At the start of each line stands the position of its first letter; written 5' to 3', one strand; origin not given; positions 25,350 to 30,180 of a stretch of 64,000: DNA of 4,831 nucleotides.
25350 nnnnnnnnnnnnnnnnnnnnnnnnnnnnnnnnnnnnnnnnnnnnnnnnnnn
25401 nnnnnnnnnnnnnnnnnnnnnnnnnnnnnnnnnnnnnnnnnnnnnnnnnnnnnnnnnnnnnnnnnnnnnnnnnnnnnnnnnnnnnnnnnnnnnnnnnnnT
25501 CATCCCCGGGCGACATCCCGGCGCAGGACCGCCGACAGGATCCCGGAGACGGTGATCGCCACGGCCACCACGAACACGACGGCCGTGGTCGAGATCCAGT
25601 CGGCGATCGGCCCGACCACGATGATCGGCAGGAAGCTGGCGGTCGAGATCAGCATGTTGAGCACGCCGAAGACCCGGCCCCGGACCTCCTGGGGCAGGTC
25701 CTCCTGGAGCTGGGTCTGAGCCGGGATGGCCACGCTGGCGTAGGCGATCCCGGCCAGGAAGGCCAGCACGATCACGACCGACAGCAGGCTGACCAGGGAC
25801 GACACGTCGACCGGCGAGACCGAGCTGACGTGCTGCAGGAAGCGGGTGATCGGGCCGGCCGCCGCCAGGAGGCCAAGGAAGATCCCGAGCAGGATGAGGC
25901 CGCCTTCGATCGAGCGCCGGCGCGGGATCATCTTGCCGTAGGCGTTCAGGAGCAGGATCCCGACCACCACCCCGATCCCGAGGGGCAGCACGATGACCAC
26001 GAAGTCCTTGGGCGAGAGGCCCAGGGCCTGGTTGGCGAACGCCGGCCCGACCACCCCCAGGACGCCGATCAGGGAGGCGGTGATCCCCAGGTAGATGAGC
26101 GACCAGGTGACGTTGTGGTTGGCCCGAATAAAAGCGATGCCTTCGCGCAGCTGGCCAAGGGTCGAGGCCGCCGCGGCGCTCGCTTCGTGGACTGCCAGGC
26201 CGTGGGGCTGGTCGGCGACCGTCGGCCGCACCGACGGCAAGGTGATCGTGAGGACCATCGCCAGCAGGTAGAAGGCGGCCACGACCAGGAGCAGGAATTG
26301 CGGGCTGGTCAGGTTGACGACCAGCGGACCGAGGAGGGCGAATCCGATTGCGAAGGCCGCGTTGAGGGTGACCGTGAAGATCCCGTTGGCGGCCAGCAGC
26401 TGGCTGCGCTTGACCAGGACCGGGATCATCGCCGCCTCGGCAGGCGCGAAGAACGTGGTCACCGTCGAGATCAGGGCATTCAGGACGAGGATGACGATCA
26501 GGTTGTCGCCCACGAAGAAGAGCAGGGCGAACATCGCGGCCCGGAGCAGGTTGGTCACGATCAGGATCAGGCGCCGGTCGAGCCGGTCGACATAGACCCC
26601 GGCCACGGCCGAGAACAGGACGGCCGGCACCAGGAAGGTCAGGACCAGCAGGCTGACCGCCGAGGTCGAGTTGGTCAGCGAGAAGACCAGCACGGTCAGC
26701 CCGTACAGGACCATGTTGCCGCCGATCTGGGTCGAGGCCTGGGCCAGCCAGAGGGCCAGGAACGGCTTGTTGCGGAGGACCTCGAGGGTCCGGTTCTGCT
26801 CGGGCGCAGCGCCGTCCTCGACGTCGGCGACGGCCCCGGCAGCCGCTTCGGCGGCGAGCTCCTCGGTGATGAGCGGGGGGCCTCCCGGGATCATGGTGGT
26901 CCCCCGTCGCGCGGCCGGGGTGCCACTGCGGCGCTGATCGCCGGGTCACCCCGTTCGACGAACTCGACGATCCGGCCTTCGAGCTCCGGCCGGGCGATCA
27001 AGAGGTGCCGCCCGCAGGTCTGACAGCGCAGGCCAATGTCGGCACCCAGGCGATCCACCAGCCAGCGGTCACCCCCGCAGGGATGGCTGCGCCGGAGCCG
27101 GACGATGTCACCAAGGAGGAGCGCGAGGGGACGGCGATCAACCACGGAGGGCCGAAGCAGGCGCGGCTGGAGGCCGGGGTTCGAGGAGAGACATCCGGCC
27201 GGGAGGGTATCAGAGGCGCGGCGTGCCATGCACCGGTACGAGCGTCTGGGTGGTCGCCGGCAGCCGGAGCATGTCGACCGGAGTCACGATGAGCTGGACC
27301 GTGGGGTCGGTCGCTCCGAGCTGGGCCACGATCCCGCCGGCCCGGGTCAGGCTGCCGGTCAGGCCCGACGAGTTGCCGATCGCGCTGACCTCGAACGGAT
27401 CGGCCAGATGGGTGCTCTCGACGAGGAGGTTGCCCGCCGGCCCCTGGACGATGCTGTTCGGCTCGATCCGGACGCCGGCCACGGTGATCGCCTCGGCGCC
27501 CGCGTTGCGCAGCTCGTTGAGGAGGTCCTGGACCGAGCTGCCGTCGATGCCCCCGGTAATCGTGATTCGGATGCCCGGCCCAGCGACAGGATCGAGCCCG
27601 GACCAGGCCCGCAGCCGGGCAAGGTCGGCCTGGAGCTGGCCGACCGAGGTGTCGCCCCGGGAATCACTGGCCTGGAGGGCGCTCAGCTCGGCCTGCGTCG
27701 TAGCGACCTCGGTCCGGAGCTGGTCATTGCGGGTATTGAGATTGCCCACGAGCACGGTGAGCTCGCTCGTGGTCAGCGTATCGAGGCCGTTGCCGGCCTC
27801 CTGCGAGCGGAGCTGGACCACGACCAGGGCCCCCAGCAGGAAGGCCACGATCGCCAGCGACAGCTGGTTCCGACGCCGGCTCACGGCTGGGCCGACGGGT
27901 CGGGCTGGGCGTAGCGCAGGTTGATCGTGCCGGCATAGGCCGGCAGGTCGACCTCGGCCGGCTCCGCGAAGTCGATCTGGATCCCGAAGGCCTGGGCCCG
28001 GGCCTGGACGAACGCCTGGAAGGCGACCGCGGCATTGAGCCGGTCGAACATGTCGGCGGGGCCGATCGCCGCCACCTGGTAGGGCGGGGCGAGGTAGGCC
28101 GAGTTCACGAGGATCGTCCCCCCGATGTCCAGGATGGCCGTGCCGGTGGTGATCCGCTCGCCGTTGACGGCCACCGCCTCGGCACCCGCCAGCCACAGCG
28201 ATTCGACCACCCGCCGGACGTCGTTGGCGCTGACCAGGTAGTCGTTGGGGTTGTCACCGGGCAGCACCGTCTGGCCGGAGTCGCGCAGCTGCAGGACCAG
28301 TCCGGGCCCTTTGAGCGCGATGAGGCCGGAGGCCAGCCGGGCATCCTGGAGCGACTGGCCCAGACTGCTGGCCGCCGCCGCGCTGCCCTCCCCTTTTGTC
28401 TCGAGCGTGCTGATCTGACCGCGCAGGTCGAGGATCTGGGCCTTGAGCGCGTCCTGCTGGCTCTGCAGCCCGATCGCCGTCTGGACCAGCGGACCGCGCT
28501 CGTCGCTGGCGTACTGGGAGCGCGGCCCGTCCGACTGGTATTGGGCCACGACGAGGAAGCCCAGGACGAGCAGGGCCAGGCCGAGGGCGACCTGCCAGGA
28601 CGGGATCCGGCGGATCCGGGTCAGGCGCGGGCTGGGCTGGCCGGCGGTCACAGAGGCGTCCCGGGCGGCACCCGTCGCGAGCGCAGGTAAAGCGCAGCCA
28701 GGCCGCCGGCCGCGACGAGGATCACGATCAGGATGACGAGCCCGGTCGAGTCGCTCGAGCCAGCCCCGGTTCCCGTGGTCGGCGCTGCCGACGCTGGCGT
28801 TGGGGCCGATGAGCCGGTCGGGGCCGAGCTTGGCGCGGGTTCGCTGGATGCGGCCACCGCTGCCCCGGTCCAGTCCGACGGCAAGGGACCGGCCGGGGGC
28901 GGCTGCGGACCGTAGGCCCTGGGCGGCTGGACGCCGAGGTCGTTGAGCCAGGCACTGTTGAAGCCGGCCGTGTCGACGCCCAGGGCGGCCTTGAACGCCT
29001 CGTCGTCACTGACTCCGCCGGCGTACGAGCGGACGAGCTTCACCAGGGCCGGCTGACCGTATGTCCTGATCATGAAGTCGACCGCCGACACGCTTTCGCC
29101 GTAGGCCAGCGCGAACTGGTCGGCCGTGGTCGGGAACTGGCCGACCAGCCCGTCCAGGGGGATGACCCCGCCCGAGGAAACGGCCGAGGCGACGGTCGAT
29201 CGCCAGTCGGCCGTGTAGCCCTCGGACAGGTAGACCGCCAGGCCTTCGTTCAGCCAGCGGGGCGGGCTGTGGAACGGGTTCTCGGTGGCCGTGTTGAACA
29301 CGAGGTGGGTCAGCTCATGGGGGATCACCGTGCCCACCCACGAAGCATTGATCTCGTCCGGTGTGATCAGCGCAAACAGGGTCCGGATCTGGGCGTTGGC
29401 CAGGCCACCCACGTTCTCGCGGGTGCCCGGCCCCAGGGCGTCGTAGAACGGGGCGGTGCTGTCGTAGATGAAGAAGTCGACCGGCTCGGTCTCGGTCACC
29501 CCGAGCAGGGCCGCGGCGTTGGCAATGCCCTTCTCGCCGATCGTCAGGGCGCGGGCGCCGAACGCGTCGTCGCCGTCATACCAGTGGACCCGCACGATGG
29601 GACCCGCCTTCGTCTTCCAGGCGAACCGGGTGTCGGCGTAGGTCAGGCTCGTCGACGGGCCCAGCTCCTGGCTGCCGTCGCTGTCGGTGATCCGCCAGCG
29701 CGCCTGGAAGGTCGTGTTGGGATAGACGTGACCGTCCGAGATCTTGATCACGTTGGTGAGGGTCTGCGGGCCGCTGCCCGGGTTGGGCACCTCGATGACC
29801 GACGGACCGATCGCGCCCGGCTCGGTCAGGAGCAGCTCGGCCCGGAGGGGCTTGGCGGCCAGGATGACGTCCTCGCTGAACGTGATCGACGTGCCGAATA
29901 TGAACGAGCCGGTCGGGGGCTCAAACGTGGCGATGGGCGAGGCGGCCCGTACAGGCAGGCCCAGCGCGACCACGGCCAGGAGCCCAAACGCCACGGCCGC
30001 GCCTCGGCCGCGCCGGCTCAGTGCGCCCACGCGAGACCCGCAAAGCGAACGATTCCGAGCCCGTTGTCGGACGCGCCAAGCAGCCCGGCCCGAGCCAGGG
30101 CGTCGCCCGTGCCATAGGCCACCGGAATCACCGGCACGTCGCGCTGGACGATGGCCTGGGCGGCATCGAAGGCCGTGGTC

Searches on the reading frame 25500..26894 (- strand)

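Call 29: search_protein_families(library=pfam, proteins=[window:25500-26894:-], max_evalue=0.00001)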
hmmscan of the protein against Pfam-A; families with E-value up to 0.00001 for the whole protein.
window:25500-26894:- (464 aa): 3 families
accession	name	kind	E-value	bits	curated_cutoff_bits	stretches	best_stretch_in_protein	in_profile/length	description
PF07690.21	MFS_1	-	4.1e-31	108.6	33.4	1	48-422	1-345/347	Major Facilitator Superfamily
PF05977.19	MFS_3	-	5.5e-10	38.7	27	1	38-457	5-393/524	Transmembrane secretion effector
PF13347.12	MFS_2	-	3.6e-06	26.2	27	1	35-191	216-380/427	MFS/sugar transport protein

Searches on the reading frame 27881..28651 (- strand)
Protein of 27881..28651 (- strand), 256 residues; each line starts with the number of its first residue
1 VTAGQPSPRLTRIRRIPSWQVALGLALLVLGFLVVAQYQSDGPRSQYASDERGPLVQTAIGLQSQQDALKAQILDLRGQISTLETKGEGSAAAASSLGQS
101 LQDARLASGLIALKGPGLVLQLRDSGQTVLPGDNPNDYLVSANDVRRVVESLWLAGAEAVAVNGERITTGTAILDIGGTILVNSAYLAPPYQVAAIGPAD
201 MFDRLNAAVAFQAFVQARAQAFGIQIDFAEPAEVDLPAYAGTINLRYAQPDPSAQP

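Call 29: search_protein_families(library=pfam, proteins=[window:27881-28651:-], max_evalue=0.00001)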
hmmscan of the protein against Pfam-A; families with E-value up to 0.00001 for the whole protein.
window:27881-28651:- (256 aa): 1 family
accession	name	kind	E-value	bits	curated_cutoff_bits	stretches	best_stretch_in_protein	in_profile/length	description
PF05949.17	DUF881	-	2.1e-35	122.1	25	1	101-249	2-146/146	Bacterial protein of unknown function (DUF881)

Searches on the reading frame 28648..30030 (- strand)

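Call 29: search_protein_families(library=pfam, proteins=[window:28648-30030:-], max_evalue=0.00001)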
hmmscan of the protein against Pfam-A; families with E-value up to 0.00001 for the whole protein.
window:28648-30030:- (460 aa): 1 family
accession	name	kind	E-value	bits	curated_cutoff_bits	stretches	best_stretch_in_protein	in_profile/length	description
PF13485.12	Peptidase_MA_2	-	5.1e-34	118.3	32.4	1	167-363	4-197/201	Peptidase MA superfamily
